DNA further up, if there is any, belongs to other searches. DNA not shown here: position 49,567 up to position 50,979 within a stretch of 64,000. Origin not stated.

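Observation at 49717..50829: Geranylgeranyl-reductase paralog positioned next to aglB: candidate dolichol reductase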

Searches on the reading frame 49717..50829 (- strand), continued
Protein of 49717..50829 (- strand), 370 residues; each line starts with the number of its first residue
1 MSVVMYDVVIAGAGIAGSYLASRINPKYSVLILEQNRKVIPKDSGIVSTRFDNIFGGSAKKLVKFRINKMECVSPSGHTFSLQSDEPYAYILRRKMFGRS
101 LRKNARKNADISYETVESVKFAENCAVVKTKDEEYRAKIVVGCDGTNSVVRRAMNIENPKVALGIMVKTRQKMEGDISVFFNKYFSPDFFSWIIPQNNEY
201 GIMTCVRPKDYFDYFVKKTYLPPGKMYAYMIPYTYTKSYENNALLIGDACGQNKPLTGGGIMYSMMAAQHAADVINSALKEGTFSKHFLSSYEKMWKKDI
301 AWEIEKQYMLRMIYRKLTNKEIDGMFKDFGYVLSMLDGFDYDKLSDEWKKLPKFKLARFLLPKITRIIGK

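Call 53: find_encoding_contigs(protein=P0206, flank=4000, max_places=3)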
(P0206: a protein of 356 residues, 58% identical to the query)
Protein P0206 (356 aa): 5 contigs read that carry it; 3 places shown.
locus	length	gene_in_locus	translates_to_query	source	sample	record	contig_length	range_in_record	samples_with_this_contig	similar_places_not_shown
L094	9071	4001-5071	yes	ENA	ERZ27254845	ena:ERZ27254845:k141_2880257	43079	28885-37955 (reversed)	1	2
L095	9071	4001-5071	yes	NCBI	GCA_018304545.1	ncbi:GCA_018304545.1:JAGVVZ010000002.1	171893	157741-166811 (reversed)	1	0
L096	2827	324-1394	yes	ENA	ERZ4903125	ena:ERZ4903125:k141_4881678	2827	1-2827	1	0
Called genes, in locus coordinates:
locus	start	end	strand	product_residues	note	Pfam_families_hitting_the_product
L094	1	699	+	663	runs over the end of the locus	-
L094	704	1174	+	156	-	-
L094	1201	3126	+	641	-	-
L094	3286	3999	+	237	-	PF01255:Prenyltransf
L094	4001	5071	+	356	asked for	PF01266:DAO (faint), PF01494:FAD_binding_3, PF03486:HI0933_like (weak), PF13450:NAD_binding_8 (weak), PF22578:GGR_cat (weak)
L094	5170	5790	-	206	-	PF01066:CDP-OH_P_transf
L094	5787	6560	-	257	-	-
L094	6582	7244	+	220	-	PF02811:PHP (weak), PF13263:PHP_C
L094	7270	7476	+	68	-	-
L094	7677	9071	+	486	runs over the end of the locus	PF11614:FixG_C (faint)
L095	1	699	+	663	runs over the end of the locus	-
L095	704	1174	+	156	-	-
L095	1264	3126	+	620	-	-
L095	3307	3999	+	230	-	PF01255:Prenyltransf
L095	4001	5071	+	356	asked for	PF01266:DAO (faint), PF01494:FAD_binding_3, PF03486:HI0933_like (weak), PF13450:NAD_binding_8 (weak), PF22578:GGR_cat (weak)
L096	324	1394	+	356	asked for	PF01266:DAO (faint), PF01494:FAD_binding_3, PF03486:HI0933_like (weak), PF13450:NAD_binding_8 (weak), PF22578:GGR_cat (weak)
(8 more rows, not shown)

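Call 60: find_encoding_contigs(protein=P0277, flank=3000, max_places=6)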
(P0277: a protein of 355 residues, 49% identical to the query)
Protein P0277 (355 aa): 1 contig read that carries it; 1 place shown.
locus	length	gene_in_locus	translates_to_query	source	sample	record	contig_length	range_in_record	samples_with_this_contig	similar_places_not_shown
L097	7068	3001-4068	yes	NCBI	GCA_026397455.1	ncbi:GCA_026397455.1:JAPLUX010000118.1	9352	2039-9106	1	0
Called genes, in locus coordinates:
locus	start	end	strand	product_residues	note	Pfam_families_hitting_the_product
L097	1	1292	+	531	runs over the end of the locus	-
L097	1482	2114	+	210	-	PF01135:PCMT, PF00398:RrnaAD (weak), PF08704:GCD14 (weak), PF01209:Ubie_methyltran (weak), PF01189:Methyltr_RsmB-F (weak), PF13847:Methyltransf_31, PF13649:Methyltransf_25 (weak)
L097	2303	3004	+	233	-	PF01255:Prenyltransf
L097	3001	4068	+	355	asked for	PF01266:DAO (weak), PF01494:FAD_binding_3, PF01946:Thi4 (weak), PF03486:HI0933_like (faint), PF05834:Lycopene_cycl (weak), PF07992:Pyr_redox_2 (faint), PF13450:NAD_binding_8 (weak)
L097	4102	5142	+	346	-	PF00348:polyprenyl_synt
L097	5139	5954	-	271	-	PF00696:AA_kinase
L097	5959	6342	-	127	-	PF01989:AcnX_swivel_put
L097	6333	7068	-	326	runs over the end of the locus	PF04412:AcnX, PF28403:AcnX_2nd, PF00330:Aconitase (weak), PF28406:AcnX_3rd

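Call 61: find_encoding_contigs(protein=P0306, flank=3000, max_places=6)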
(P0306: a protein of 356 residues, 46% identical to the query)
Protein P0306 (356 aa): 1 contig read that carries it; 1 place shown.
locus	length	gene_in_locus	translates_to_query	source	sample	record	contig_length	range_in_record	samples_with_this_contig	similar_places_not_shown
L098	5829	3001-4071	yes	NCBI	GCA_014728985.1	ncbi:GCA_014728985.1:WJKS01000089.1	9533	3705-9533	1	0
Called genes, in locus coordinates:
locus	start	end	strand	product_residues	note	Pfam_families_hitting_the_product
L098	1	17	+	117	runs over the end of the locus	PF01918:Alba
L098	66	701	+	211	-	PF01135:PCMT, PF01209:Ubie_methyltran, PF02527:GidB (weak), PF13847:Methyltransf_31, PF08241:Methyltransf_11 (weak), PF13649:Methyltransf_25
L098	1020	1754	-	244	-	PF01135:PCMT, PF01209:Ubie_methyltran, PF06325:PrmA, PF13489:Methyltransf_23, PF13847:Methyltransf_31, PF08241:Methyltransf_11, PF08242:Methyltransf_12, PF13649:Methyltransf_25, +5 more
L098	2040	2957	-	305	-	PF00696:AA_kinase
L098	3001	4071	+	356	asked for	PF01494:FAD_binding_3, PF03486:HI0933_like (faint)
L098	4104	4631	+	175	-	PF04307:YdjM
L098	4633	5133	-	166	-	PF01569:PAP2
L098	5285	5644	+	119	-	-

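Call 64: search_protein_families(library=pfam, proteins=[L022:11101-12033:-, L014:11077-12030:-, L014:13884-14627:-, L017:12119-12814:+, L014:12055-13248:+, L014:14591-15172:+, L025:11102-11974:+, L027:8084-9637:+, L014:13230-13883:-, L027:7076-8053:+], max_evalue=0.001)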
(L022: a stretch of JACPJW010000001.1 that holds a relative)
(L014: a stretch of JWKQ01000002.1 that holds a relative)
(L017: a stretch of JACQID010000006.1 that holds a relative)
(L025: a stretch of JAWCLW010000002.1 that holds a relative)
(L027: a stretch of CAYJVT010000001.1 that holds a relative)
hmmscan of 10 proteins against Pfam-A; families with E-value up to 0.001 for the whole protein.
L022:11101-12033:- (310 aa): 1 family
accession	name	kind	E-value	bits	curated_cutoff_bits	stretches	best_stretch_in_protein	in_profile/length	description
PF03706.18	LPG_synthase_TM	-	8e-47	160.6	33.4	1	8-292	1-302/302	Lysylphosphatidylglycerol synthase TM region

L014:11077-12030:- (317 aa): 1 family
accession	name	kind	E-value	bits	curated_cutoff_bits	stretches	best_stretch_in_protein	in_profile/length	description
PF03706.18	LPG_synthase_TM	-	8.5e-47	160.5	33.4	1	15-300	2-302/302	Lysylphosphatidylglycerol synthase TM region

L014:13884-14627:- (247 aa): 3 families
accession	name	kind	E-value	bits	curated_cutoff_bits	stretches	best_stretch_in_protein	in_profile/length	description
PF00535.33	Glycos_transf_2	-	3.2e-27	95.9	23.3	1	32-184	1-164/168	Glycosyl transferase family 2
PF10111.15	Glyco_tranf_2_2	-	0.00042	20.3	27.3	1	32-119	1-96/276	Glycosyltransferase like family 2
PF13641.12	Glyco_tranf_2_3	-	0.00077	20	27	1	31-147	3-129/230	Glycosyltransferase like family 2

L017:12119-12814:+ (231 aa): 2 families
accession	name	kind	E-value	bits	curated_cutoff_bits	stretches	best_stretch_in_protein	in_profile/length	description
PF00535.33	Glycos_transf_2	-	6.4e-26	91.7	23.3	1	4-165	2-164/168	Glycosyl transferase family 2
PF13641.12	Glyco_tranf_2_3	-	7.6e-08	33.1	27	1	2-106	3-110/230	Glycosyltransferase like family 2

L014:12055-13248:+ (397 aa): 1 family
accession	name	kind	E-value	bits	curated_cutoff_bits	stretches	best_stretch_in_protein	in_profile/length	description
PF13231.12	PMT_2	-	7.1e-05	23.5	26.1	1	103-211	17-132/160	Dolichyl-phosphate-mannose-protein mannosyltransferase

L014:14591-15172:+ (193 aa): 8 families
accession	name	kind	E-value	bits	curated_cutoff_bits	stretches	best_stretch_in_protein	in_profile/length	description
PF13489.12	Methyltransf_23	-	7.9e-17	61.9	27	1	28-174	17-161/164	Methyltransferase domain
PF08241.18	Methyltransf_11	-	1.4e-13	51.7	21.2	1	38-126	1-95/95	Methyltransferase domain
PF13847.12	Methyltransf_31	-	2.9e-10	40.4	27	1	34-130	4-113/145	Methyltransferase domain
PF13649.12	Methyltransf_25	-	3.5e-08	34.4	27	1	38-122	2-97/97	Methyltransferase domain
PF07021.18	MetW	-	5.8e-08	33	21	1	25-138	5-120/193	Methionine biosynthesis protein MetW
PF08242.18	Methyltransf_12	-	5e-07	30.8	30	1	73-123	50-97/98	Methyltransferase domain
PF08003.17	Methyltransf_9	-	1e-05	25.1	23.8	1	34-128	116-219/315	Protein of unknown function (DUF1698)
PF01209.24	Ubie_methyltran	-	9.8e-05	22.2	20.1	1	81-126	106-151/233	ubiE/COQ5 methyltransferase family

L025:11102-11974:+ (290 aa): 8 families
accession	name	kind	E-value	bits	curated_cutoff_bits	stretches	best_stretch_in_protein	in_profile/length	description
PF13489.12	Methyltransf_23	-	7.8e-30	104.2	27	1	89-232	20-163/164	Methyltransferase domain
PF08241.18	Methyltransf_11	-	1.5e-19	70.8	21.2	1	96-186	1-95/95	Methyltransferase domain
PF13649.12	Methyltransf_25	-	6e-14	52.9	27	1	95-182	1-97/97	Methyltransferase domain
PF13847.12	Methyltransf_31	-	1.8e-12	47.6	27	1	93-226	5-144/145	Methyltransferase domain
PF08242.18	Methyltransf_12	-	2.5e-12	47.8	30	1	96-184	1-98/98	Methyltransferase domain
PF01209.24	Ubie_methyltran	-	4.1e-07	30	20.1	1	48-186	5-151/233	ubiE/COQ5 methyltransferase family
PF08003.17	Methyltransf_9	-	5e-05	22.9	23.8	1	94-234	118-266/315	Protein of unknown function (DUF1698)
PF07021.18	MetW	-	0.00011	22.4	21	1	86-180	7-104/193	Methionine biosynthesis protein MetW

L027:8084-9637:+ (517 aa): 2 families
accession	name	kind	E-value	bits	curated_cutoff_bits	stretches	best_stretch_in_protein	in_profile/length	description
PF04055.27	Radical_SAM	-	1.8e-21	77.5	29.5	1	239-405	1-166/166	Radical SAM superfamily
PF02310.24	B12-binding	-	1.2e-19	70.7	32.1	1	43-163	12-120/121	B12 binding domain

L014:13230-13883:- (217 aa): 1 family
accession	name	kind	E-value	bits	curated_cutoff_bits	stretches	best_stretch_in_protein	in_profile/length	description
PF00857.26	Isochorismatase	-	5.3e-26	92.2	27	1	13-206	1-175/175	Isochorismatase domain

L027:7076-8053:+ (325 aa): 0 families

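Call 67: search_protein_families(library=pfam, proteins=[L050:8471-9985:-, L050:11282-12439:-, L050:12443-12967:+, L050:13304-13777:-, L050:13808-15364:-, L054:8462-9985:-, L054:7157-8377:+, L054:6351-7172:+, L054:11200-11706:-, L054:11703-13277:-], max_evalue=0.001)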
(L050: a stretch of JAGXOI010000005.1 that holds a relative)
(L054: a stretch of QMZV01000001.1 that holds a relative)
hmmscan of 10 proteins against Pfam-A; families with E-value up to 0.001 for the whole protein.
L050:8471-9985:- (504 aa): 3 families
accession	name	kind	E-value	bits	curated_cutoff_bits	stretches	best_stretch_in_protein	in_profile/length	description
PF01409.25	tRNA-synt_2d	-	1.8e-36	126.3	19.8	1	116-343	18-243/246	tRNA synthetases class II core domain (F)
PF18006.6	SepRS_C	-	2.2e-06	28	26.9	1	409-437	1-28/31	O-phosphoseryl-tRNA synthetase C-terminal domain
PF17759.6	tRNA_synthFbeta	-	0.00016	21.6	22.4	0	235-312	127-208/214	Phenylalanyl tRNA synthetase beta chain CLM domain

L050:11282-12439:- (385 aa): 3 families
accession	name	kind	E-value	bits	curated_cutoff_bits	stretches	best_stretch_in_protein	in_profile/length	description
PF13546.12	DDE_5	-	6.1e-14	52.6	27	1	29-200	18-212/272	DDE superfamily endonuclease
PF01609.27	DDE_Tnp_1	-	1.8e-11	44.6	23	1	163-323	75-200/200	Transposase DDE domain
PF04693.18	DDE_Tnp_2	-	1.8e-06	27.9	20.2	1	138-301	154-292/327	Archaeal putative transposase ISC1217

L050:12443-12967:+ (174 aa): 0 families

L050:13304-13777:- (157 aa): 1 family
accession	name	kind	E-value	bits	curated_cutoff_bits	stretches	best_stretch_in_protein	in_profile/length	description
PF04079.22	SMC_ScpB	-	3.4e-30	105.2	27.4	1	5-146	2-151/160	Segregation and condensation complex subunit ScpB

L050:13808-15364:- (518 aa): 0 families

L054:8462-9985:- (507 aa): 3 families
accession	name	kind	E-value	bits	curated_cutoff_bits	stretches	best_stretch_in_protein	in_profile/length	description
PF01409.25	tRNA-synt_2d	-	3.2e-36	125.5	19.8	1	119-337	21-238/246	tRNA synthetases class II core domain (F)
PF18006.6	SepRS_C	-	1e-06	29.1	26.9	1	412-439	1-27/31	O-phosphoseryl-tRNA synthetase C-terminal domain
PF17759.6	tRNA_synthFbeta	-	1e-06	28.8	22.4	1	218-312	110-208/214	Phenylalanyl tRNA synthetase beta chain CLM domain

L054:7157-8377:+ (406 aa): 0 families

L054:6351-7172:+ (273 aa): 1 family
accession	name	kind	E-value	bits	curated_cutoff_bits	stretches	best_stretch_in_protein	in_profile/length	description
PF01555.25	N6_N4_Mtase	-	9e-24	85.1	26.7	1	40-241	2-212/221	DNA methylase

L054:11200-11706:- (168 aa): 1 family
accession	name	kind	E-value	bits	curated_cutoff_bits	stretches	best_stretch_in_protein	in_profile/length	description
PF04079.22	SMC_ScpB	-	3.8e-32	111.5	27.4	1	14-155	2-151/160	Segregation and condensation complex subunit ScpB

L054:11703-13277:- (524 aa): 0 families
